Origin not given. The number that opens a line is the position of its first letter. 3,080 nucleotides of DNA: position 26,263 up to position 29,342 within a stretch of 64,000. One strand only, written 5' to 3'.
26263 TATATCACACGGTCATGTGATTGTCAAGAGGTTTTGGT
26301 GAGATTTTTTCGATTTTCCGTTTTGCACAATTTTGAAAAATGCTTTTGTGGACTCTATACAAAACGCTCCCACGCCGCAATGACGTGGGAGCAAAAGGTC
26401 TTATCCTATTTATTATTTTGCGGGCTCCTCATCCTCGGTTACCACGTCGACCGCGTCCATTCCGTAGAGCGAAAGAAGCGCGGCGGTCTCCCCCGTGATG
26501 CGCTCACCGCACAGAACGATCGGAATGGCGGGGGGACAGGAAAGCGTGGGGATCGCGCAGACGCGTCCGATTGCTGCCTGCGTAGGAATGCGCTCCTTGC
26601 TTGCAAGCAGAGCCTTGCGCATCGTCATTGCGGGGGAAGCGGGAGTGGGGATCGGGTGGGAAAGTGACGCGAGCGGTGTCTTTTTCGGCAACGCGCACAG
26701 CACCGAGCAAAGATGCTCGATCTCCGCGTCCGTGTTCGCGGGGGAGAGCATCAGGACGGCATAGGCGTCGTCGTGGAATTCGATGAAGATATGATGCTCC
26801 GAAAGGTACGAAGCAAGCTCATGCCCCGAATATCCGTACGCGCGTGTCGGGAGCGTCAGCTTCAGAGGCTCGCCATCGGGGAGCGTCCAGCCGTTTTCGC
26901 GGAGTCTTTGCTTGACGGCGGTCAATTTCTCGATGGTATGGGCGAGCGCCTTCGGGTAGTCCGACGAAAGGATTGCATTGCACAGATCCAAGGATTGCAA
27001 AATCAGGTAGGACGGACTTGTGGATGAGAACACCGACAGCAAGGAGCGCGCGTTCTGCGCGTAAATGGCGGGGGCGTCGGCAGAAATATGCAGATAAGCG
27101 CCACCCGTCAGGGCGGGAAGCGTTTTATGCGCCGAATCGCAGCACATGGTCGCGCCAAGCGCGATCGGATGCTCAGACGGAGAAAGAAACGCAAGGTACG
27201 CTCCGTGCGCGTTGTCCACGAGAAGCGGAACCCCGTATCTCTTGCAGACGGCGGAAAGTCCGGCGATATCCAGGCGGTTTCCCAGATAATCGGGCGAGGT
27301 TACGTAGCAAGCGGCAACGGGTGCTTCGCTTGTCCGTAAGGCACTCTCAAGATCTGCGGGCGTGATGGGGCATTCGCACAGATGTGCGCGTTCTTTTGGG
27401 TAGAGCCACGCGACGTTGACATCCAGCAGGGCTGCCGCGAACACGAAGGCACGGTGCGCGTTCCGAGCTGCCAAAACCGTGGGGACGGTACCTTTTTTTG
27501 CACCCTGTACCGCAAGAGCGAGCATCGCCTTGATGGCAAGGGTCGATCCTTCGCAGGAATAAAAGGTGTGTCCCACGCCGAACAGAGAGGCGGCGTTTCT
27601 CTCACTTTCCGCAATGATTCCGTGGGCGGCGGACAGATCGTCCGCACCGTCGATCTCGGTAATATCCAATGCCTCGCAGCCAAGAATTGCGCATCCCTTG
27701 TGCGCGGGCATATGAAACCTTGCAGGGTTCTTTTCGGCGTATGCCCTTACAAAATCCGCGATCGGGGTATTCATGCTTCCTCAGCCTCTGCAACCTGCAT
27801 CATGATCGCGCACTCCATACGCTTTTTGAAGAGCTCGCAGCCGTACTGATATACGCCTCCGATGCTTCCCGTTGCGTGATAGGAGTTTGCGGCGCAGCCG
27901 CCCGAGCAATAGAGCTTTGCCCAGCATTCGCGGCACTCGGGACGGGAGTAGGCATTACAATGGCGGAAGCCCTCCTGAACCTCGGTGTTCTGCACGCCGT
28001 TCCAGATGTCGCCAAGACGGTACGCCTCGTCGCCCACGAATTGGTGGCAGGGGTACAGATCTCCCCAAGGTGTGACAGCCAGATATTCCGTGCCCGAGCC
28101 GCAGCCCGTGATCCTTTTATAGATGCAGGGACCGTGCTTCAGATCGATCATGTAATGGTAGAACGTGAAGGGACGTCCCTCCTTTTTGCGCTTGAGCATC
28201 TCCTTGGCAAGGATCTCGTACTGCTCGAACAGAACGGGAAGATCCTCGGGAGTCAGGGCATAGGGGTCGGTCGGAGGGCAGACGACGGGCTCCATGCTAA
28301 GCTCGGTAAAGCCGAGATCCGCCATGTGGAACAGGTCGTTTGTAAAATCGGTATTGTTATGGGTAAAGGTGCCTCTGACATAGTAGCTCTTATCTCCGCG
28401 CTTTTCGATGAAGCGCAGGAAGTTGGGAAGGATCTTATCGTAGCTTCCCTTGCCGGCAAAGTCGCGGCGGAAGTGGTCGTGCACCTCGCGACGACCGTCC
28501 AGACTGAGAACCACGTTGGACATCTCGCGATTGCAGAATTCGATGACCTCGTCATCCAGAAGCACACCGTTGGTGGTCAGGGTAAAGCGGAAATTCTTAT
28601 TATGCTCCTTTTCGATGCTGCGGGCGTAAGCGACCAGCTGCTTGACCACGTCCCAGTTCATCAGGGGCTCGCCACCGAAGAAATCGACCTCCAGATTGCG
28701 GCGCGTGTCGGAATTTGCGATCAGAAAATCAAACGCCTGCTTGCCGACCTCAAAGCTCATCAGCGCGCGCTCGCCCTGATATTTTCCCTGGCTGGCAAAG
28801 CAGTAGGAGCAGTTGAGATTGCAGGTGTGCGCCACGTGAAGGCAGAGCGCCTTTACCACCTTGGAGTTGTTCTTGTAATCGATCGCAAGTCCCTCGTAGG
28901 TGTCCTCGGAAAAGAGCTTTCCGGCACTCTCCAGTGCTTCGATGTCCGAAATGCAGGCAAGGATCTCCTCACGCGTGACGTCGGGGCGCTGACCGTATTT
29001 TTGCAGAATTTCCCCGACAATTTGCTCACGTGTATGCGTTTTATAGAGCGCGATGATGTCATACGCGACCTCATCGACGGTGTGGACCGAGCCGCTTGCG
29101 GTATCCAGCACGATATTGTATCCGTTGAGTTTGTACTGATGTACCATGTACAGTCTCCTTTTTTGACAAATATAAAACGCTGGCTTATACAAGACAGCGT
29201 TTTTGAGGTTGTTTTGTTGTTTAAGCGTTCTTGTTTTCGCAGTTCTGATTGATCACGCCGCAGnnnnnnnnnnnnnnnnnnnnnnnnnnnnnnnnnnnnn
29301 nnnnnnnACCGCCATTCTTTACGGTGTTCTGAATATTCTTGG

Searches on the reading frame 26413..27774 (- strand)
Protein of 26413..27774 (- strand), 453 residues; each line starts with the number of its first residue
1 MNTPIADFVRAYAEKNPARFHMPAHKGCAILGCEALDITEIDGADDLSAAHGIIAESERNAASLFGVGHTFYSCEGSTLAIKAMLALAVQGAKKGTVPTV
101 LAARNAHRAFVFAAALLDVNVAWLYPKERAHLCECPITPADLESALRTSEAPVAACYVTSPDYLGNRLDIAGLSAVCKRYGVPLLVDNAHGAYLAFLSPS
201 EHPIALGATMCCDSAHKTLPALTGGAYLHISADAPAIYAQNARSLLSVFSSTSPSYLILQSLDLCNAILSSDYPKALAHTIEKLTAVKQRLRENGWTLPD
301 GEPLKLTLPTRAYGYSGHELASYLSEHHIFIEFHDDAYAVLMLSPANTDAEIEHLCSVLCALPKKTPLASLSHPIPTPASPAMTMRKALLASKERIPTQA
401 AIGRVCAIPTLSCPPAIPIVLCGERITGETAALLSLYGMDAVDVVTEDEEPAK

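Call 26: search_protein_families(library=pfam, proteins=[window:26413-27774:-], max_evalue=0.0001)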
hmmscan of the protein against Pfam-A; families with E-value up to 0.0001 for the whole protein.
window:26413-27774:- (453 aa): 2 families
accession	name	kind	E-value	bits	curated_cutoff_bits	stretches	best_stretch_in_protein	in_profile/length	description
PF01276.26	OKR_DC_1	-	5.1e-32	111.6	27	1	4-296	2-321/417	Orn/Lys/Arg decarboxylase, major domain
PF03711.20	OKR_DC_1_C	-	1.1e-05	26.1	24.2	1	378-434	48-104/132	Orn/Lys/Arg decarboxylase, C-terminal domain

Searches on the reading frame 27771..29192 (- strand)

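Call 26: search_protein_families(library=pfam, proteins=[window:27771-29192:-], max_evalue=0.0001)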
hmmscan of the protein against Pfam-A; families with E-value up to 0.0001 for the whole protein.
window:27771-29192:- (473 aa): 3 families
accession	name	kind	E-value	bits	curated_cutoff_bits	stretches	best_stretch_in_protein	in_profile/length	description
PF04055.27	Radical_SAM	-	1.9e-16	61.1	29.5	1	121-267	4-142/166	Radical SAM superfamily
PF13353.11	Fer4_12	-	5.7e-11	43.3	22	1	117-250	8-131/137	4Fe-4S single cluster domain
PF05402.18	PqqD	-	1.9e-05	25.4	23.4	1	27-83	3-60/67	Coenzyme PQQ synthesis protein D (PqqD)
